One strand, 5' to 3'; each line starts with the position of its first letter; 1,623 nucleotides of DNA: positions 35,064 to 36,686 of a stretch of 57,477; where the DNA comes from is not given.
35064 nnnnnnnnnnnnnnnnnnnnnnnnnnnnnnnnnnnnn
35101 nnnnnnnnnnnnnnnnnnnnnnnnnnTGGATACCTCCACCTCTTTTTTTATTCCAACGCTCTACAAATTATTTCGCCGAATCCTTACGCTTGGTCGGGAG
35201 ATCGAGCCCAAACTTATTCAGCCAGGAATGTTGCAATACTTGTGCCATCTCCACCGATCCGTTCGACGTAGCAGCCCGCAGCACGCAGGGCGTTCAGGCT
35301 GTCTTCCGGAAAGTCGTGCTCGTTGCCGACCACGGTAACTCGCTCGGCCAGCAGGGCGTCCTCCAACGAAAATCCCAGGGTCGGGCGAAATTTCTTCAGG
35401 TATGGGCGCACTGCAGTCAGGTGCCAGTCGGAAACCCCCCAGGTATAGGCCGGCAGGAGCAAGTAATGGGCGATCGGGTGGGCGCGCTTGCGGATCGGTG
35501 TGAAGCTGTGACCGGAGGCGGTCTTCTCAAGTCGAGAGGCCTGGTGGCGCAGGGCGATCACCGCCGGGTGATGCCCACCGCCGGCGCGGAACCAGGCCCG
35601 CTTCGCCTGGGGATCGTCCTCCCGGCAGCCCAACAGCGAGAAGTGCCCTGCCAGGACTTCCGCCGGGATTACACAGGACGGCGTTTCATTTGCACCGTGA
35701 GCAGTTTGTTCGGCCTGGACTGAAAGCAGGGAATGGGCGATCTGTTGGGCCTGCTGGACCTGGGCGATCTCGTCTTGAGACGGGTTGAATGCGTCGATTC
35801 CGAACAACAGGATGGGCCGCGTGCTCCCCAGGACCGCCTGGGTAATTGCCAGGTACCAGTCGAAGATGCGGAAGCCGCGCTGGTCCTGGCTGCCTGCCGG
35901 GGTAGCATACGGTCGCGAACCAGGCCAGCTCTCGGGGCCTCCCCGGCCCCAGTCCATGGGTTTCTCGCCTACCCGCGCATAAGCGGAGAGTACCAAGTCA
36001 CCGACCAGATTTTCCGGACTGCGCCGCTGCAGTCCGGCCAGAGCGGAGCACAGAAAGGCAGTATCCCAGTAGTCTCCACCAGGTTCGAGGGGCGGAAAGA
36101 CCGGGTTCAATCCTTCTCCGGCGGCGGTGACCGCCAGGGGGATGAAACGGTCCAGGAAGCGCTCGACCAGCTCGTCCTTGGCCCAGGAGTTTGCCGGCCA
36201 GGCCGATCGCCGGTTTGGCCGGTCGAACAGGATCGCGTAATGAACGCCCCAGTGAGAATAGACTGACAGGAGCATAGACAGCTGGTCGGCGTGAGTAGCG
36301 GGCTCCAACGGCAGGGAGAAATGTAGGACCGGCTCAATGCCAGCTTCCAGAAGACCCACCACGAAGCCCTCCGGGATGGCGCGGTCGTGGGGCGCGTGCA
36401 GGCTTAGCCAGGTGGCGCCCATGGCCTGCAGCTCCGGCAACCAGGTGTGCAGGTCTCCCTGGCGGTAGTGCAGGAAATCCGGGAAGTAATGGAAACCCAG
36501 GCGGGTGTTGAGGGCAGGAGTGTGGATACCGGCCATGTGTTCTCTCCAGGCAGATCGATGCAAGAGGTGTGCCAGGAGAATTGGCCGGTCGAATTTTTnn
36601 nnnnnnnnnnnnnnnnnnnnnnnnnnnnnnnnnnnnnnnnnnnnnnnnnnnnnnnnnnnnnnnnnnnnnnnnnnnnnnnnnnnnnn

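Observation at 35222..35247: Consensus sigma54 (-24/-12) promoter ~100 nt upstream of ftsZ, inside the last codons of the preceding gene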

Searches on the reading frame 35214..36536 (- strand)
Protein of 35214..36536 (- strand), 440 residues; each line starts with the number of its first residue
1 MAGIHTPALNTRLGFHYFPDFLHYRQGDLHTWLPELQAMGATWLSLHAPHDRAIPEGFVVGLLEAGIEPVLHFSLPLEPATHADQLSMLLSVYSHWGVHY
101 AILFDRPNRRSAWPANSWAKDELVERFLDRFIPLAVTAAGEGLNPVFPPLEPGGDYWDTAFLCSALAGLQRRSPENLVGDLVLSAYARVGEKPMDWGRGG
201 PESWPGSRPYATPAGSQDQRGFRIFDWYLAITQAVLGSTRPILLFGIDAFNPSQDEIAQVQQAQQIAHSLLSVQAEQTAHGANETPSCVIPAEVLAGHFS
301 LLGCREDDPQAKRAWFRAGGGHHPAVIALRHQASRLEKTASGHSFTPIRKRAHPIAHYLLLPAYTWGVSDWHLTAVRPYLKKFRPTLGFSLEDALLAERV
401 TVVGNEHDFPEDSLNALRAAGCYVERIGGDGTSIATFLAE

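Call 6: search_protein_families(library=pfam, proteins=[window:35214-36536:-])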
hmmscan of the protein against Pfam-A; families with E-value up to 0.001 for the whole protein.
window:35214-36536:- (440 aa): 0 families

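Call 13: find_homologous_proteins(query=window:35214-36536:-)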
Query window:35214-36536:- (440 aa): 1835 proteins with E <= 0.001 among 8000 candidates; the best 120 are listed.
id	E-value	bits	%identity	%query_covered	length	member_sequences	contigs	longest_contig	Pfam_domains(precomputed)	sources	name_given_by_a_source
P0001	0.0e+0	1026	100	100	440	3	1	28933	-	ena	-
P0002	3.2e-241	819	79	100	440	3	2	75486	-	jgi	jgi:hypothetical protein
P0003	3.9e-215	733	71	100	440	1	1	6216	-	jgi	jgi:hypothetical protein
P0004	4.0e-211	720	72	100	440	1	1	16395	-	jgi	jgi:hypothetical protein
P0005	1.6e-151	524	55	100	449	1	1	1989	-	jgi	jgi:hypothetical protein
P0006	8.1e-149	515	52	100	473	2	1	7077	-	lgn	-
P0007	2.6e-148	513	53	100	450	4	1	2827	-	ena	-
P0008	3.8e-148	513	54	100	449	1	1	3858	-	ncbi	-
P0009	5.2e-148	512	52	100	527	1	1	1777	-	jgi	jgi:hypothetical protein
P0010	9.7e-148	511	54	100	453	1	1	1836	-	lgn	-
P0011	2.5e-147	510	53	100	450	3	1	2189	-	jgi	jgi:hypothetical protein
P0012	5.1e-147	509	52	100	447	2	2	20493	-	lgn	-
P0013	1.0e-146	508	50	100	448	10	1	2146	-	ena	-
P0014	3.1e-146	506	51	100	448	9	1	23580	-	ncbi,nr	ncbi:MAG TPA: hypothetical protein VI755_03280 [Anaerolineales bacterium]|nr:hypothetical protein [A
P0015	3.5e-146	506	52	100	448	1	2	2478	-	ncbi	-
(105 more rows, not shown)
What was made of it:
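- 35214..36536 (-): Gene X (440 aa), an uncharacterised protein found in the Anaerolineae relatives examined. Predicted TIM barrel resembling glycoside hydrolases plus a C-terminal alpha/beta domain. Its last 12 codons carry P_ftsZ, and in most relatives also the ftsZ SD. Call 13 (more than 1800 homologues, all 'hypothetical', Anaerolineales).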

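Call 16: find_related_loci(query=A1, collection=genome_contigs, flank=8000)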
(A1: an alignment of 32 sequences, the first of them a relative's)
Query A1 (440 aa) in genome_contigs; peptide patterns used: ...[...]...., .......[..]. (x = any residue, [..] = any of these).
490 stretches matched a pattern; 444 encode a relative of the query (tblastn E <= 1e-3); the best 80 are kept; 80 distinct loci.
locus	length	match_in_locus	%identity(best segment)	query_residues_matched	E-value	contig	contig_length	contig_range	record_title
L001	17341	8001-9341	51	1-440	9e-147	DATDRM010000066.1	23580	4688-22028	MAG TPA_asm: Anaerolineales bacterium isolate SMAG_U7977 k141_284085, whole genome shotgun sequence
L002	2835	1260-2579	52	1-439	2e-153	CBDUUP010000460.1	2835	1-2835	MAG TPA_asm: uncultured Anaerolineales bacterium isolate SRR22302368_binner13_Refined_76 genome assembly, contig: ERZ257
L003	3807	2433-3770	52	1-440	4e-150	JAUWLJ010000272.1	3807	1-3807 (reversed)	MAG: Chloroflexota bacterium isolate CSMAG_2369 CSMAG_2369_k141_89587_length_3807_cov_6.0000, whole genome shotgun seque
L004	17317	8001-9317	53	10-440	3e-143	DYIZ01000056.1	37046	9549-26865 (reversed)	MAG TPA_asm: Candidatus Aquidulcis sp. isolate FI88_58_10 Afr_mines_FI88_463_length_37046_cov_3_938282, whole genome sho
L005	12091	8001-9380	49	6-439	2e-143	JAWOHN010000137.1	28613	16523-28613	MAG: Anaerolineales bacterium isolate CWP4-3.bin.157 k191_2466179, whole genome shotgun sequence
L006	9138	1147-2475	51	1-440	2e-142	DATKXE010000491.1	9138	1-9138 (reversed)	MAG TPA_asm: Anaerolineales bacterium isolate SMAG_U14183 k141_1980846, whole genome shotgun sequence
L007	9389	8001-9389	50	1-436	6e-142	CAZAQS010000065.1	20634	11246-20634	MAG TPA_asm: uncultured Anaerolineaceae bacterium isolate SRP217488_co1_79 genome assembly, contig: NODE_1503_length_206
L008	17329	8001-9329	51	1-440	6e-142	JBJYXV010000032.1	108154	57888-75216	MAG: Anaerolineales bacterium isolate S5_7_050615r2r1_1 S5_7_050615r2r1_1_000000000032, whole genome shotgun sequence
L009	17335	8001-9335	51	1-440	9e-142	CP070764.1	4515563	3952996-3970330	MAG: Chloroflexota bacterium isolate bin26 chromosome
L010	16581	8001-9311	52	10-440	1e-141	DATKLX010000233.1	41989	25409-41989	MAG TPA_asm: Anaerolineaceae bacterium isolate SMAG_U14696 k141_4061284, whole genome shotgun sequence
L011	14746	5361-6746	49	1-439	5e-141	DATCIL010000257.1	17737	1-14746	MAG TPA_asm: Anaerolineales bacterium isolate SMAG_U7858 k141_4160744, whole genome shotgun sequence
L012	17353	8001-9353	51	1-440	1e-140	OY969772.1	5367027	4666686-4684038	MAG: uncultured Chloroflexia bacterium isolate MFD02416.bin.2.42 genome assembly, chromosome: 1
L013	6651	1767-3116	49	1-440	1e-140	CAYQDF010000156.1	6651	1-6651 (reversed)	MAG TPA_asm: uncultured Anaerolineaceae bacterium isolate binchicken_co107_414 genome assembly, contig: NODE_24242_lengt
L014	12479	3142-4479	50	1-440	7e-140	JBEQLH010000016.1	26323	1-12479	MAG: Anaerolineales bacterium isolate Y22TTR21b10o NODE_107_length_26323_cov_7.547929, whole genome shotgun sequence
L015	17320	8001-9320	53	5-440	8e-139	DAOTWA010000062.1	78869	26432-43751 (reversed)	MAG TPA_asm: Anaerolineaceae bacterium isolate H111_98 k127_1585901, whole genome shotgun sequence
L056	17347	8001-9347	48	8-436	2e-126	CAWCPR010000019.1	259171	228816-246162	MAG: uncultured Chloroflexia bacterium isolate MFD04944.bin.2.27 genome assembly, contig: contig_81535, whole genome sho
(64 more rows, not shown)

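Call 29: predict_structure(alignment_id=A1)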
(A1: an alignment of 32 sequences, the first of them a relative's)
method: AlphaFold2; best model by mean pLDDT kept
length: 440 residues; sequences in the alignment: 32
mean_pLDDT: 77.3   pTM: 0.67
mean pLDDT of the five models: 77.3, 75.9, 75.3, 75.1, 74.5
residues with pLDDT >= 90: 113; 70-90: 221; 50-70: 54; < 50: 52
segments of 3 or more residues with pLDDT < 50: 196-220, 274-285, 341-351
pLDDT, mean of each block of 10 residues (from residue 1): 55 79 74 87 91 90 91 90 89 94 91 81 90 95 93 67 92 86 82 49 43 40 74 88 82 70 81 49 53 88 78 78 81 67 33 77 81 80 85 87 88 85 83 68
secondary structure, 60 per line:
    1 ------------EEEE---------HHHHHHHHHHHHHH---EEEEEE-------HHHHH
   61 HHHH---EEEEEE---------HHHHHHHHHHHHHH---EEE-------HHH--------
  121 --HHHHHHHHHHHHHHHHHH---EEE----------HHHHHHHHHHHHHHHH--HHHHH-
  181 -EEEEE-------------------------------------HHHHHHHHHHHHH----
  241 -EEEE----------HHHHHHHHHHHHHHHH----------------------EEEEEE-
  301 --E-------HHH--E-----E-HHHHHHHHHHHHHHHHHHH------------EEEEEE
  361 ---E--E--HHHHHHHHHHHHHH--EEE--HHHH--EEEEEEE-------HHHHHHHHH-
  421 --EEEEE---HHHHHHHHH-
elements in order: E13-16 H26-39 E43-48 H56-64 E68-73 H83-96 E100-102 H123-140 E144-146 H157-172 H175-179 E182-186 H224-236 E242-245 H256-271 E294-299 H324-342 E355-360 H370-383 E386-388 H391-394 E397-403 H411-419 E423-427 H431-439

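Call 32: fold_search(model_id=the predicted structure, library=pdb)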
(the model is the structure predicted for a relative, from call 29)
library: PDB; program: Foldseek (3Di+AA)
matches with E <= 10: 1598; with E <= 0.001: 149
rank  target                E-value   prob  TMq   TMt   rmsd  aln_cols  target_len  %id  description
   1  8i0j_A                7.3e-07  1.00  0.45  0.41   7.5       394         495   14  JB13GH39P28 mutant-D41G (released 2024-04-24)
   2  8i0j_B                9.1e-07  1.00  0.44  0.40   8.0       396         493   12  JB13GH39P28 mutant-D41G (released 2024-04-24)
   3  8i0x_A                2.5e-06  1.00  0.45  0.41   7.8       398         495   14  Beta-Xylosidase JB13GH39P28 showing salt/ethanol/trypsin tolerance, low-pH/low-Temperature activity, and transformatio (released 2024-04-24)
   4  4ekj                  5.3e-06  1.00  0.42  0.38   7.9       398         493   11  Crystal structure of a monomeric beta-xylosidase from Caulobacter crescentus CB15 (released 2012-09-26)
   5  7efs_A                7.0e-06  1.00  0.34  0.42   9.6       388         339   12  Fructose-bisphosphate aldolase in Artemisia sieversiana pollen (released 2022-03-30)
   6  7oms_AAA              8.3e-06  1.00  0.42  0.30  21.4       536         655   10  Bs164 in complex with mannocyclophellitol aziridine (released 2022-02-02)
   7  2yl6                  1.0e-05  1.00  0.35  0.35  14.3       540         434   10  Inhibition of the pneumococcal virulence factor StrH and molecular insights into N-glycan recognition and hydrolysis (released 2011-09-14)
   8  1ewe_A                1.3e-05  1.00  0.34  0.39   9.0       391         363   12  Fructose 1,6-Bisphosphate Aldolase from Rabbit Muscle (released 2001-01-24)
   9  5xb7_A                1.3e-05  1.00  0.31  0.22  22.9       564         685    9  GH42 alpha-L-arabinopyranosidase from Bifidobacterium animalis subsp. lactis Bl-04 (released 2017-11-01)
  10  6t5o_DDD              1.4e-05  1.00  0.41  0.30  21.4       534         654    9  Bacteroides salyersiae GH164 beta-mannosidase (released 2020-01-01)
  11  8d44_A                1.5e-05  1.00  0.36  0.44   8.3       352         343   12  Cryo-electron microscopy structure of human kidney Fructose-bisphosphate aldolase B (released 2022-11-16)
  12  7dz3_C                1.7e-05  1.00  0.39  0.55   7.0       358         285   11  Crystal structures of D-allulose 3-epimerase with D-fructose from Sinorhizobium fredii (released 2022-08-03)
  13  7oms_DDD              1.7e-05  1.00  0.42  0.30  21.3       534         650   10  Bs164 in complex with mannocyclophellitol aziridine (released 2022-02-02)
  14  7omi_BBB              1.7e-05  1.00  0.41  0.29  20.7       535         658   10  Bs164 in complex with mannocyclophellitol epoxide (released 2022-02-02)
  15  5xb7_D                1.8e-05  1.00  0.31  0.22  23.4       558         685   10  GH42 alpha-L-arabinopyranosidase from Bifidobacterium animalis subsp. lactis Bl-04 (released 2017-11-01)
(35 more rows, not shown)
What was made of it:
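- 35214..36536 (-): Calls 29 and 32 (pLDDT 77; weak GH39/GH164/GH42 matches, TM about 0.45).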

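Call 39: search_protein_families(library=pfam, proteins=[L056:6232-7740:-, L056:10799-11107:+, L056:11104-11877:+, L056:12049-12402:+, L012:6956-7900:-, L012:5500-6948:-], max_evalue=0.01)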
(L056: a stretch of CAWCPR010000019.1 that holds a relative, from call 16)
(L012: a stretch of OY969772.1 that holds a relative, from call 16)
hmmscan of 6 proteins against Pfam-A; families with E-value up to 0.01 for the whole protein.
L056:6232-7740:- (502 aa): 0 families

L056:10799-11107:+ (102 aa): 0 families

L056:11104-11877:+ (257 aa): 0 families

L056:12049-12402:+ (117 aa): 0 families

L012:6956-7900:- (314 aa): 9 families
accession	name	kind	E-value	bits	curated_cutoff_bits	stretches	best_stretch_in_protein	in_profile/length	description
PF13460.12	NAD_binding_10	-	4.2e-25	89.1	27.2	1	6-146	1-144/184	NAD(P)H-binding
PF01370.27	Epimerase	-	3.2e-24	86.1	20.9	2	2-110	1-114/240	NAD dependent epimerase/dehydratase family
PF05368.20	NmrA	-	3.1e-20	73.4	27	1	2-228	5-235/298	NmrA-like family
PF01073.25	3Beta_HSD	-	3.4e-19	69.4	22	1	3-113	1-118/280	3-beta hydroxysteroid dehydrogenase/isomerase family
PF16363.11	GDP_Man_Dehyd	-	3.4e-09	37.1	27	1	3-105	1-120/332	GDP-mannose 4,6 dehydratase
PF07993.18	NAD_binding_4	-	1.3e-08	34.7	20.1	1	4-33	1-33/258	Male sterility protein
PF02719.21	Polysacc_synt_2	-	4.6e-08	33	20.2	1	2-111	1-128/293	Polysaccharide biosynthesis protein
PF04321.23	RmlD_sub_bind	-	2.2e-06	27.4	27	1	2-110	3-100/287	RmlD substrate binding domain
PF08659.16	KR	-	0.00013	22.4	22.6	1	2-104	3-98/180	KR domain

L012:5500-6948:- (482 aa): 2 families
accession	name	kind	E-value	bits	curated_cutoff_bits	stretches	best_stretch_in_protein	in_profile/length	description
PF12055.13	DUF3536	-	9.9e-30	104.3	25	1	313-448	2-139/284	Domain of unknown function (DUF3536)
PF03065.20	Glyco_hydro_57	-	1.3e-19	71.1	21.2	1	98-287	106-288/291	Glycosyl hydrolase family 57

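Call 48: find_encoding_contigs(protein=P0002, flank=8000, max_places=2)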
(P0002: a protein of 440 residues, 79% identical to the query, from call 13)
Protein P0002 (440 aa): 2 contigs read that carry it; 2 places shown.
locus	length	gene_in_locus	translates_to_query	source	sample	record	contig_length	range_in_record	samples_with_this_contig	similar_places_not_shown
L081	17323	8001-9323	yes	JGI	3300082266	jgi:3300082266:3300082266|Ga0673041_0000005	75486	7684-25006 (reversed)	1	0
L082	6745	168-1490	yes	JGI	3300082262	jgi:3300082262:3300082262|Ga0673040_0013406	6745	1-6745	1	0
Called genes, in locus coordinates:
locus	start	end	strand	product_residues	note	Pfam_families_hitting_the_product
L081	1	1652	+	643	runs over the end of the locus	PF19864:Radical_SAM_N2, PF04055:Radical_SAM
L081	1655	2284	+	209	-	PF10105:DUF2344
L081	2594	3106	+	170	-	-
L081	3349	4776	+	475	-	PF00309:Sigma54_AID (weak), PF04963:Sigma54_CBD, PF04552:Sigma54_DBD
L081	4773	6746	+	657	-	PF13188:PAS_8 (faint), PF00989:PAS, PF08448:PAS_4 (weak), PF13426:PAS_9, PF00512:HisKA, PF02518:HATPase_c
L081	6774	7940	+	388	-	PF00072:Response_reg, PF00158:Sigma54_activat, PF14532:Sigma54_activ_2, PF07724:AAA_2 (weak), PF00004:AAA (weak), PF07728:AAA_5, PF20030:bpMoxR (weak), PF25601:AAA_lid_14, +1 more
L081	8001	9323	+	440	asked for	-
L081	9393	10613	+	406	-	PF00091:Tubulin, PF12327:FtsZ_C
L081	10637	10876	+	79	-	-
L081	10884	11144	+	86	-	-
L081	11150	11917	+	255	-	-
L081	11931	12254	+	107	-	-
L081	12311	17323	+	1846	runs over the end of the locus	PF13432:TPR_16 (weak), PF14559:TPR_19, PF13414:TPR_11 (weak), PF13428:TPR_14 (weak), PF14559:TPR_19, PF23914:TPR_CcmH_CycH (weak), PF13432:TPR_16 (weak), PF14559:TPR_19 (weak), +18 more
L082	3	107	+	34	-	?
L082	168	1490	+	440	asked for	-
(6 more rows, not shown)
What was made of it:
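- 35214..36536 (-): Call 48 (gene caller agrees on 440 aa).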

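Call 49: find_encoding_contigs(protein=P0004, flank=8000, max_places=2)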
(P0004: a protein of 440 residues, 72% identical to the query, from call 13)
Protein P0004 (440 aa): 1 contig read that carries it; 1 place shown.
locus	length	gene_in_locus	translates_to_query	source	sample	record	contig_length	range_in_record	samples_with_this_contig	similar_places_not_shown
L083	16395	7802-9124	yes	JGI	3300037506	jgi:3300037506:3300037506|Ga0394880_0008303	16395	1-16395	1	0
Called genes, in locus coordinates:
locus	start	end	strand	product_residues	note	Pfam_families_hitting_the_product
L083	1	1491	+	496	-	?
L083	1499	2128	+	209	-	PF10105:DUF2344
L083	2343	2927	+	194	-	-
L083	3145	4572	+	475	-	PF00309:Sigma54_AID (weak), PF04963:Sigma54_CBD, PF04552:Sigma54_DBD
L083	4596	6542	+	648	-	PF00989:PAS, PF08448:PAS_4 (weak), PF13426:PAS_9, PF00512:HisKA, PF02518:HATPase_c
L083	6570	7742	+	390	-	PF00072:Response_reg, PF00158:Sigma54_activat, PF14532:Sigma54_activ_2, PF00004:AAA (weak), PF07724:AAA_2 (weak), PF07728:AAA_5, PF20030:bpMoxR (weak), PF25601:AAA_lid_14, +1 more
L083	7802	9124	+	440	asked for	-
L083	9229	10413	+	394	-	PF00091:Tubulin, PF12327:FtsZ_C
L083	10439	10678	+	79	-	-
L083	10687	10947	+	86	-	-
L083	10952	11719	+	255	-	-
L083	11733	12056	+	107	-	-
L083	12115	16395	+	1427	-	?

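Call 55: search_protein_families(library=ncbifam, proteins=[window:35214-36536:-], max_evalue=0.001)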
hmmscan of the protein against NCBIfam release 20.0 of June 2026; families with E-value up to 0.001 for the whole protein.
window:35214-36536:- (440 aa): 0 families
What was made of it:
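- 35214..36536 (-): Calls 6 and 55 (no Pfam or NCBIfam family).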
